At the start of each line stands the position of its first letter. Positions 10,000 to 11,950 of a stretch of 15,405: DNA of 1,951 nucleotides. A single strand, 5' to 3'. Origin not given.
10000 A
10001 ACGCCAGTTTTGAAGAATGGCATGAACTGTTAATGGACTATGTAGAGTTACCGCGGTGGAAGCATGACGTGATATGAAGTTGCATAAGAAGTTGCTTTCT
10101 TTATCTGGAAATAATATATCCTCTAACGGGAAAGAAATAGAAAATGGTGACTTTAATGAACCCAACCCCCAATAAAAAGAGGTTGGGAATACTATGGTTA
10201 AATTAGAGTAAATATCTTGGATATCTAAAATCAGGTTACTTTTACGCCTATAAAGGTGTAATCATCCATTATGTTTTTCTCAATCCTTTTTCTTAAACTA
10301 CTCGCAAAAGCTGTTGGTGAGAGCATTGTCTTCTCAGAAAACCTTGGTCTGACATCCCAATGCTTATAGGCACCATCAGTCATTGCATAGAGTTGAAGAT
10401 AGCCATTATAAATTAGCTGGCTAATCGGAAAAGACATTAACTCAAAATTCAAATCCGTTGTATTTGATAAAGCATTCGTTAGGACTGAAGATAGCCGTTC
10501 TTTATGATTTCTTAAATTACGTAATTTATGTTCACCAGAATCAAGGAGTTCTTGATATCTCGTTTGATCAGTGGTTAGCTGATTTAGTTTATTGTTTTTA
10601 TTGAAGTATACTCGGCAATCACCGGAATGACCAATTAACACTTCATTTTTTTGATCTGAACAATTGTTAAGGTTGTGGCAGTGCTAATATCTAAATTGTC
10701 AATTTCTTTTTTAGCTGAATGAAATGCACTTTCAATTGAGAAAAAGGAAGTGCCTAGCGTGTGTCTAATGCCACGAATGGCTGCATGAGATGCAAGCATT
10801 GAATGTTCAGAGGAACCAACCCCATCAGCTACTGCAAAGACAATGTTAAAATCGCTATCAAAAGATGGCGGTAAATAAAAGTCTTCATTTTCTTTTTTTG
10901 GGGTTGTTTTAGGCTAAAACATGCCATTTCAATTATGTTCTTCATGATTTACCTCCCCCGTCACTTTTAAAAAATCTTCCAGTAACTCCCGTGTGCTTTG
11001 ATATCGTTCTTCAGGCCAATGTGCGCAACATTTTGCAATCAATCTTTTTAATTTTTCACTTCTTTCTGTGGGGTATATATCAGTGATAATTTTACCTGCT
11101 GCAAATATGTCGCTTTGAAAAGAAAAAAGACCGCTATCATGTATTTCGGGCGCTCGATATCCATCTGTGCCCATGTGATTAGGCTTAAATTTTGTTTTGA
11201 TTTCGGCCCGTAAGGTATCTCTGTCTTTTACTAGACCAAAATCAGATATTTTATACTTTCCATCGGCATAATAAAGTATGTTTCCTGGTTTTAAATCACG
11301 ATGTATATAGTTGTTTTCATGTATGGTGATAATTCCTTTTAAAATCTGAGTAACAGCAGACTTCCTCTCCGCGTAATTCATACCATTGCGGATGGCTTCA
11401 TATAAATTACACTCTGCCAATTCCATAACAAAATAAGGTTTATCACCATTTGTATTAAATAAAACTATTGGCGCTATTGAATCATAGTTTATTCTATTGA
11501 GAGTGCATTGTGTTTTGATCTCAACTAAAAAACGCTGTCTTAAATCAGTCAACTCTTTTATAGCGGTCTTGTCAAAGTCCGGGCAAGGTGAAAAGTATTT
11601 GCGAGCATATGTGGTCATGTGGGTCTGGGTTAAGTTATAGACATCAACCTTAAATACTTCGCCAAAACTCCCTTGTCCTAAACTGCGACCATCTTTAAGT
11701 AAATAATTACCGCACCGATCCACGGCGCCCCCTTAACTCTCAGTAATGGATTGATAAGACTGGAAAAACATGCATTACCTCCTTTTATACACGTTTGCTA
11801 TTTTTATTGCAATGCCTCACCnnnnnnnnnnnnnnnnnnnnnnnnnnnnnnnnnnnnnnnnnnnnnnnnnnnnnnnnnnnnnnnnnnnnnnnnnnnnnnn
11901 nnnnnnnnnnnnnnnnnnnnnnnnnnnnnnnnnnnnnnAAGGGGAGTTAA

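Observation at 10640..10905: Phosphatase gene is split into three frames, with both breaks in 7-nt homopolymer runs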

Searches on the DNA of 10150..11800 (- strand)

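Call 5: search_dna_similar(query=window:10150-11800:-, collection=ecoli_genomes, mode=near, max_rows=30)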
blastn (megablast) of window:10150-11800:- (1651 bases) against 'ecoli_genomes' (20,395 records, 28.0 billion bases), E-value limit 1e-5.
Records with a match: 33; places in all: 35; records where one place covers at least 80% of the query: 33.
Genomes with a match: 33 of 5426; with a place that covers at least 80% of the query: 33. Places per genome that has any: lowest 1, median 1, highest 2. On chromosomes: 35 places; on plasmids: 0.
Best place of each record, by identity: >=99% 29; 90-95% 4.
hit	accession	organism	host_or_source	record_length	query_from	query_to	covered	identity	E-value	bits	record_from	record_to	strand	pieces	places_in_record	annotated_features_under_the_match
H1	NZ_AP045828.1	Escherichia coli strain 23CRST014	Homo sapiens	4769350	1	1651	100%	99.9%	0e+0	3040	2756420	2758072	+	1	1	serine/threonine protein kinase | PP2C family protein-serine/threonine phosphatase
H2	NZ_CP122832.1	Escherichia coli strain ETEC1730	Sus scrofa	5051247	1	1651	100%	99.7%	0e+0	3022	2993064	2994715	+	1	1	serine/threonine protein kinase | PP2C family protein-serine/threonine phosphatase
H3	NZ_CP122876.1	Escherichia coli strain ETEC1717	Sus scrofa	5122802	1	1651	100%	99.7%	0e+0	3022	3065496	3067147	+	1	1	serine/threonine protein kinase | PP2C family protein-serine/threonine phosphatase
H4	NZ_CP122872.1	Escherichia coli strain ETEC1718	Sus scrofa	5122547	1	1651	100%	99.7%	0e+0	3022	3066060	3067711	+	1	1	serine/threonine protein kinase | PP2C family protein-serine/threonine phosphatase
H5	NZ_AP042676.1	Escherichia coli strain OkiPb01712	bovine feces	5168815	1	1651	100%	99.6%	0e+0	3018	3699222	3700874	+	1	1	serine/threonine protein kinase | PP2C family protein-serine/threonine phosphatase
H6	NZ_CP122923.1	Escherichia coli strain ETEC1703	Sus scrofa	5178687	1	1651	100%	99.6%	0e+0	3013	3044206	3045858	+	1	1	serine/threonine protein kinase | PP2C family protein-serine/threonine phosphatase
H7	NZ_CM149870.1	Escherichia coli strain HCP5S3_I2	Sus scrofa domesticus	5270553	1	1651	100%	99.6%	0e+0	3013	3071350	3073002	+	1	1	serine/threonine protein kinase | PP2C family protein-serine/threonine phosphatase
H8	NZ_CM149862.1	Escherichia coli strain LCP30S3_I5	Sus scrofa domesticus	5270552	1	1651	100%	99.6%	0e+0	3013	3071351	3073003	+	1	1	serine/threonine protein kinase | PP2C family protein-serine/threonine phosphatase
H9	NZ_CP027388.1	Escherichia coli strain 2011C-4251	Homo sapiens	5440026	1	1651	100%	99.5%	0e+0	3007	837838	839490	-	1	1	serine/threonine protein kinase | PP2C family protein-serine/threonine phosphatase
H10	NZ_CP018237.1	Escherichia coli strain 155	missing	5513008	1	1651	100%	99.5%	0e+0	3007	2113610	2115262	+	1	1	serine/threonine protein kinase | PP2C family protein-serine/threonine phosphatase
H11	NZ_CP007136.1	Escherichia coli O145:H28 str. RM12581 strain RM12581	lettuce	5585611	1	1651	100%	99.5%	0e+0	3007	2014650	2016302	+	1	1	serine/threonine protein kinase | PP2C family protein-serine/threonine phosphatase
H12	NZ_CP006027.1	Escherichia coli O145:H28 str. RM13514 strain RM13514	Homo sapiens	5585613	1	1651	100%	99.5%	0e+0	3007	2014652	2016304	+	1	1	serine/threonine protein kinase | PP2C family protein-serine/threonine phosphatase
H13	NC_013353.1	Escherichia coli O103:H2 str. 12009 strain 12009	-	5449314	1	1651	100%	99.5%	0e+0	3007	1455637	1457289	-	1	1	serine/threonine protein kinase | PP2C family protein-serine/threonine phosphatase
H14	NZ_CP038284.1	Escherichia coli O157:H7 strain YB14-1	cattle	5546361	1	1651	100%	99.5%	0e+0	3007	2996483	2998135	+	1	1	serine/threonine protein kinase | PP2C family protein-serine/threonine phosphatase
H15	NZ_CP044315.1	Escherichia coli strain SJ7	Homo sapiens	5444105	1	1651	100%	99.5%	0e+0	3007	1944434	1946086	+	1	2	serine/threonine protein kinase | PP2C family protein-serine/threonine phosphatase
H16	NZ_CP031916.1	Escherichia coli O45:H2 strain FWSEC0003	Homo sapiens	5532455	1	1651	100%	99.5%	0e+0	3007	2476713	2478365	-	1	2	serine/threonine protein kinase | PP2C family protein-serine/threonine phosphatase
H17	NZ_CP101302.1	Escherichia coli strain 2000-3039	Homo sapiens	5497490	1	1651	100%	99.5%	0e+0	3007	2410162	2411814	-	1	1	serine/threonine protein kinase | PP2C family protein-serine/threonine phosphatase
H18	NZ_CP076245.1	Escherichia coli O157:H7 strain Balcarce_24.2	Rectal swab of live bovine cattle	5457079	1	1651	100%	99.5%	0e+0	3007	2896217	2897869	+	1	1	serine/threonine protein kinase | PP2C family protein-serine/threonine phosphatase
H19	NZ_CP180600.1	Escherichia coli strain PS2Canimalfeces12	Pig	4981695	1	1651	100%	99.5%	0e+0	3007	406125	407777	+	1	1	serine/threonine protein kinase | PP2C family protein-serine/threonine phosphatase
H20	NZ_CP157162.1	Escherichia coli strain UTAK-2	Bos taurus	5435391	1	1651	100%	99.5%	0e+0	3007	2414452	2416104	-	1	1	serine/threonine protein kinase | PP2C family protein-serine/threonine phosphatase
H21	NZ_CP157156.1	Escherichia coli strain UTAK-4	Bos taurus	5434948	1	1651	100%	99.5%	0e+0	3007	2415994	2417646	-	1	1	serine/threonine protein kinase | PP2C family protein-serine/threonine phosphatase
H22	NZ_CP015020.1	Escherichia coli strain 28RC1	Bovine carcass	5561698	1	1651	100%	99.5%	0e+0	3001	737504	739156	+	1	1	serine/threonine protein kinase | PP2C family protein-serine/threonine phosphatase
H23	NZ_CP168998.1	Escherichia coli strain UTAK-14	Veal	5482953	1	1651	100%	99.5%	0e+0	3001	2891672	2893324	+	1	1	protein kinase | PP2C family serine/threonine-protein phosphatase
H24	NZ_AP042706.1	Escherichia coli strain OkiPb01717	bovine feces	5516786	1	1651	100%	99.5%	0e+0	3001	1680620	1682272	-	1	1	serine/threonine protein kinase | PP2C family protein-serine/threonine phosphatase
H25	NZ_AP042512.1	Escherichia coli strain OkiPb01682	bovine feces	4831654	1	1651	100%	99.5%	0e+0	3001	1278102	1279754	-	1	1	serine/threonine protein kinase | PP2C family protein-serine/threonine phosphatase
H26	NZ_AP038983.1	Escherichia coli O103:H2 strain CEC12044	Homo sapiens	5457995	1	1651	100%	99.5%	0e+0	3001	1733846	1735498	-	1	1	serine/threonine protein kinase | PP2C family protein-serine/threonine phosphatase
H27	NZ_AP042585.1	Escherichia coli strain OkiPb01698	bovine feces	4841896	1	1651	100%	99.5%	0e+0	3001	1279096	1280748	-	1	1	serine/threonine protein kinase | PP2C family protein-serine/threonine phosphatase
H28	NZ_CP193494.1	Escherichia coli O121 strain WL1277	Non-intact or comminuted pork product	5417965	1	1651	100%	99.5%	0e+0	3001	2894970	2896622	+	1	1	serine/threonine protein kinase | PP2C family protein-serine/threonine phosphatase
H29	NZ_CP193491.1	Escherichia coli O103 strain WL1467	Comminuted pork product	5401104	1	1651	100%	99.5%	0e+0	3001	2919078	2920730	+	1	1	serine/threonine protein kinase | PP2C family protein-serine/threonine phosphatase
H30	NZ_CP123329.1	Escherichia coli strain AREA_497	Homo sapiens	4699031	1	1647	100%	91.3%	0e+0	2252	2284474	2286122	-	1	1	serine/threonine protein kinase | PP2C family protein-serine/threonine phosphatase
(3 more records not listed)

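Call 6: search_dna_similar(query=window:10150-11800:-, collection=phages, mode=near, max_rows=30)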
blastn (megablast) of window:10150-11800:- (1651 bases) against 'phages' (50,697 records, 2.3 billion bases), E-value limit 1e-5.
No match.

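Call 7: get_annotated_region(hit=H1, flank=7000)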
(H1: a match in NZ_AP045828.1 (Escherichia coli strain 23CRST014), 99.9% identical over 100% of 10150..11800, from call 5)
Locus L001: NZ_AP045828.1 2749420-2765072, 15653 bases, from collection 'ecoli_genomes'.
description: Escherichia coli strain 23CRST014 chromosome, complete genome
organism: Escherichia coli strain 23CRST014 (NCBI taxid 562)
replicon: chromosome; assembly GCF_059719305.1
host: Homo sapiens; source: feces; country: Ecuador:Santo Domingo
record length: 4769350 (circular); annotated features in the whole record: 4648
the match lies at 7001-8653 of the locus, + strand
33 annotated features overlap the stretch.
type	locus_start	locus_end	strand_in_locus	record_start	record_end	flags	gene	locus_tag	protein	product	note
CDS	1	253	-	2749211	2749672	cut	-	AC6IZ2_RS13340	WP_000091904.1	lysis protein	-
CDS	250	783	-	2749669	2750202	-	-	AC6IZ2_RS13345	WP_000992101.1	lysozyme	-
CDS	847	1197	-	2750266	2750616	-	-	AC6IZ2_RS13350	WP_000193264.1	YdfR family protein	-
CDS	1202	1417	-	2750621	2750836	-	-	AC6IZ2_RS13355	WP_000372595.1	class II holin family protein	-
CDS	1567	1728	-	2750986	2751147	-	-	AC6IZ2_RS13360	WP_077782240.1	hypothetical protein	-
CDS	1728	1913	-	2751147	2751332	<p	-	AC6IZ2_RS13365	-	DUF1737 domain-containing protein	incomplete; partial in the middle of a contig; missing C-terminus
CDS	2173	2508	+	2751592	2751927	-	-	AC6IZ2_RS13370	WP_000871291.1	anti-adapter protein IraM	-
CDS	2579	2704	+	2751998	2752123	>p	-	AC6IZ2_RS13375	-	hypothetical protein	incomplete; partial in the middle of a contig; missing C-terminus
CDS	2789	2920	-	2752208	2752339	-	-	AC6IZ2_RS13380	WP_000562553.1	DUF3927 family protein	-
tRNA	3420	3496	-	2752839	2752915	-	-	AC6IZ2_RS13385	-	tRNA-Arg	-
tRNA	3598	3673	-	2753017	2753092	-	-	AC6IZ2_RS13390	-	tRNA-Ile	-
CDS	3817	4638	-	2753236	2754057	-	-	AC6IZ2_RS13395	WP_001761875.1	antitermination protein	-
CDS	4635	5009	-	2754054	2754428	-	-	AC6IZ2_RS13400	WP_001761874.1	RusA family crossover junction endodeoxyribonuclease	-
CDS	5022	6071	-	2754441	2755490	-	-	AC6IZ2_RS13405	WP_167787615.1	DUF968 domain-containing protein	-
CDS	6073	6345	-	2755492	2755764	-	-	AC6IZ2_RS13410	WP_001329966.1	hypothetical protein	-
CDS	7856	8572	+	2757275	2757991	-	-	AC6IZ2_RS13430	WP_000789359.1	PP2C family protein-serine/threonine phosphatase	-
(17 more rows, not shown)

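Call 8: get_annotated_region(hit=H2, flank=3000)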
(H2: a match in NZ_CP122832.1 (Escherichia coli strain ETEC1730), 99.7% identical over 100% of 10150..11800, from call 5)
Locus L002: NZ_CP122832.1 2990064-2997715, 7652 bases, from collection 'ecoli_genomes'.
description: Escherichia coli strain ETEC1730 chromosome, complete genome
organism: Escherichia coli strain ETEC1730 (NCBI taxid 562)
replicon: chromosome; assembly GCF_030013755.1
host: Sus scrofa; source: feces; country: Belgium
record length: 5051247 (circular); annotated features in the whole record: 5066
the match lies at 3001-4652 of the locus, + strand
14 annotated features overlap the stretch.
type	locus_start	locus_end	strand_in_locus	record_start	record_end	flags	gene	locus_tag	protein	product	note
CDS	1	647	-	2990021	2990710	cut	-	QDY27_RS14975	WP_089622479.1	bacteriophage antitermination protein Q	-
CDS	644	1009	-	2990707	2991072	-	-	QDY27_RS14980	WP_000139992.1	RusA family crossover junction endodeoxyribonuclease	-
CDS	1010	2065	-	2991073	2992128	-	-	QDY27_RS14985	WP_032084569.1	DUF968 domain-containing protein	-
CDS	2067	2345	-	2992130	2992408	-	-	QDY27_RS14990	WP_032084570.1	hypothetical protein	-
CDS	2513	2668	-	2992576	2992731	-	hokD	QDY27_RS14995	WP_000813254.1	type I toxin-antitoxin system toxin HokD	-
CDS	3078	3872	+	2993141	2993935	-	-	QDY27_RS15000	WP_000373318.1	serine/threonine protein kinase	-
CDS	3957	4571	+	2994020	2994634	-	-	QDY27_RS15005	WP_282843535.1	PP2C family protein-serine/threonine phosphatase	-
CDS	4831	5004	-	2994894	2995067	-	-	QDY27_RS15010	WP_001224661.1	DUF7167 family protein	-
CDS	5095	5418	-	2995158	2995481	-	-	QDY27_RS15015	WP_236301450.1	hypothetical protein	-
CDS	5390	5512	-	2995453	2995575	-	-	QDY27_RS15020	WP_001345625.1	hypothetical protein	-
CDS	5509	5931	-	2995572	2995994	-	-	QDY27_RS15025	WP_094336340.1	DUF977 family protein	-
CDS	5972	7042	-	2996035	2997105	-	-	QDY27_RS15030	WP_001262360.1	hypothetical protein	-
CDS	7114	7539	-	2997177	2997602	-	-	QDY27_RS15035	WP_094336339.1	toxin YdaT family protein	-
CDS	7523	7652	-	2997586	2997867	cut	-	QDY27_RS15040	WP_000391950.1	transcriptional regulator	-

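Call 9: get_annotated_region(hit=H13, flank=3000)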
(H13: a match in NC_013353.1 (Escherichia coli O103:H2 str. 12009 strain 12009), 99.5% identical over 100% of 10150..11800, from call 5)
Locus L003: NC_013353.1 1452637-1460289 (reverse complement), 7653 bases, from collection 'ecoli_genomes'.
description: Escherichia coli O103:H2 str. 12009, complete sequence
organism: Escherichia coli O103:H2 str. 12009 strain 12009 (NCBI taxid 585395)
replicon: chromosome; assembly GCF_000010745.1
host: -; source: -; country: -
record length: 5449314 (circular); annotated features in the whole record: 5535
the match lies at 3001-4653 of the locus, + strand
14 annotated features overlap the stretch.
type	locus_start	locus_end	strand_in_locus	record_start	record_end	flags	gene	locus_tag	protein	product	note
CDS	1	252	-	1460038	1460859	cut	-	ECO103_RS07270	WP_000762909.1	antitermination protein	-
CDS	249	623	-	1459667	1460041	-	-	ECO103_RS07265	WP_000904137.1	RusA family crossover junction endodeoxyribonuclease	-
CDS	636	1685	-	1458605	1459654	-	-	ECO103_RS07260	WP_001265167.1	DUF968 domain-containing protein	-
CDS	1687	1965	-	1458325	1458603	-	-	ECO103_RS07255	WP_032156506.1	hypothetical protein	-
CDS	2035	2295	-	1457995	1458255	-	-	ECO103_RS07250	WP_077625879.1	hypothetical protein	-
CDS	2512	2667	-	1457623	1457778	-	hokD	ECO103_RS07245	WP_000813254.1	type I toxin-antitoxin system toxin HokD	-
CDS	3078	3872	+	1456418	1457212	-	-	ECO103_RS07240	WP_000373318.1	serine/threonine protein kinase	-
CDS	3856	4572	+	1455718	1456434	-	-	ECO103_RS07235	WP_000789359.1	PP2C family protein-serine/threonine phosphatase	-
CDS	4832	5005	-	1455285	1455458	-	-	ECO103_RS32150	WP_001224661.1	DUF7167 family protein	-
CDS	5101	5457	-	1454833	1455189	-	-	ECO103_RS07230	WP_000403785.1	hypothetical protein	-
CDS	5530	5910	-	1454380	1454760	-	-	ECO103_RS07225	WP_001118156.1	DUF977 family protein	-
CDS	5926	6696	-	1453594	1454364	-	-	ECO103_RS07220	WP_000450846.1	DUF1627 domain-containing protein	-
CDS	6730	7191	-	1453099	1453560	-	-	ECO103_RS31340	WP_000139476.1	replication protein P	-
CDS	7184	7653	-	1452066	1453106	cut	-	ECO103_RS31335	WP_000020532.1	DnaT-like ssDNA-binding domain-containing protein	-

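Call 10: get_annotated_region(hit=H30, flank=3000)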
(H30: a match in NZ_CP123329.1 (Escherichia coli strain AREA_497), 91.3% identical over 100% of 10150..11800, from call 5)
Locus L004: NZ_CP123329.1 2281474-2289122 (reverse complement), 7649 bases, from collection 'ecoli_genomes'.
description: Escherichia coli strain AREA_497 chromosome, complete genome
organism: Escherichia coli strain AREA_497 (NCBI taxid 562)
replicon: chromosome; assembly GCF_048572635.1
host: Homo sapiens; source: stool; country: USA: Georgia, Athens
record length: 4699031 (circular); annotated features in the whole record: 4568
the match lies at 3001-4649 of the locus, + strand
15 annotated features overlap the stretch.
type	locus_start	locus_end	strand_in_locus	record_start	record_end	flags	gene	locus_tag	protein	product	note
CDS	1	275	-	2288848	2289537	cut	-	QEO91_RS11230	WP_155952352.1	bacteriophage antitermination protein Q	-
CDS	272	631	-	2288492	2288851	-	-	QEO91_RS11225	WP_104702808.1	RusA family crossover junction endodeoxyribonuclease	-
CDS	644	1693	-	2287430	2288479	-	-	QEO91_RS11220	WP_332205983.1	DUF968 domain-containing protein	-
CDS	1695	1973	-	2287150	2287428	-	-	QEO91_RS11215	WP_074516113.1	hypothetical protein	-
CDS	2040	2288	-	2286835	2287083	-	rem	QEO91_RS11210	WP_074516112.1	protein Rem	-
CDS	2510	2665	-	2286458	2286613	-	hokD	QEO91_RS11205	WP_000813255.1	type I toxin-antitoxin system toxin HokD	-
CDS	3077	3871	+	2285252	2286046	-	-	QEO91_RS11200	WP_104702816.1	serine/threonine protein kinase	-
CDS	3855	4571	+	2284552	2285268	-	-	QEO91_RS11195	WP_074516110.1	PP2C family protein-serine/threonine phosphatase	-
CDS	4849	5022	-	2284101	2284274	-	-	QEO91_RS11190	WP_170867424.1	DUF7167 family protein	-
CDS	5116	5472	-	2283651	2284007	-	-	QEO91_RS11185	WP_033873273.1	hypothetical protein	-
CDS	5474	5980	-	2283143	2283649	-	-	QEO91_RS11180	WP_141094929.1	ead/Ea22-like family protein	-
CDS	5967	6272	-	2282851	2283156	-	-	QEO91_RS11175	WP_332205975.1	DUF4406 domain-containing protein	-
CDS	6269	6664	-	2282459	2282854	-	-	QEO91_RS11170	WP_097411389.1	DUF977 family protein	-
CDS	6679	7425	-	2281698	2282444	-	ydaV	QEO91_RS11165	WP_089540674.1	ATP-binding protein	-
CDS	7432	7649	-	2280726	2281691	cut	-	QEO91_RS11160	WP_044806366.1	hypothetical protein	-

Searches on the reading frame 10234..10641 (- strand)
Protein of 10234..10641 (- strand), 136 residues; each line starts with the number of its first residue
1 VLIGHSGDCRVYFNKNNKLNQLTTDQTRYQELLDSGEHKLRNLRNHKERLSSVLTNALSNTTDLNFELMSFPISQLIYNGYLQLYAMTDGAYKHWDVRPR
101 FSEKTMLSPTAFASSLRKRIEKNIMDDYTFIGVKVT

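Call 45: find_encoding_contigs(protein=window:10234-10641:-, flank=3000, max_places=10)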
Protein seq(136 aa) (136 aa): 3 contigs read that carry it; 3 places shown.
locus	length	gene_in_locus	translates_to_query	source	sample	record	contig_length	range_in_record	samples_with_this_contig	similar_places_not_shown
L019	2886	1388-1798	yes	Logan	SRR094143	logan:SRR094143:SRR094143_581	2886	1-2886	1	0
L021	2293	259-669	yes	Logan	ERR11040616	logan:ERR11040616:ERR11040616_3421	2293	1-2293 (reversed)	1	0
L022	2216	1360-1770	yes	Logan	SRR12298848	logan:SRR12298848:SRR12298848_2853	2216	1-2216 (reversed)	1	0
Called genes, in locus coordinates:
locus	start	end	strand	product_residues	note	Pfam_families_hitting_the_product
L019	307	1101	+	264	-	PF00069:Pkinase, PF07714:PK_Tyr_Ser-Thr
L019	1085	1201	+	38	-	-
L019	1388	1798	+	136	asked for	-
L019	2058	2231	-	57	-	PF23768:DUF7167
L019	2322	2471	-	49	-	-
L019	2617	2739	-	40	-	-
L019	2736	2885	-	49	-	?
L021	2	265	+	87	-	?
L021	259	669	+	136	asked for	-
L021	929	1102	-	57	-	PF23768:DUF7167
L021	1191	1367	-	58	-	-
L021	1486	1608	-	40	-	-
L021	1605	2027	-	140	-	PF06163:DUF977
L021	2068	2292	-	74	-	?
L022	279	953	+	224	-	PF00069:Pkinase, PF07714:PK_Tyr_Ser-Thr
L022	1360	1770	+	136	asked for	-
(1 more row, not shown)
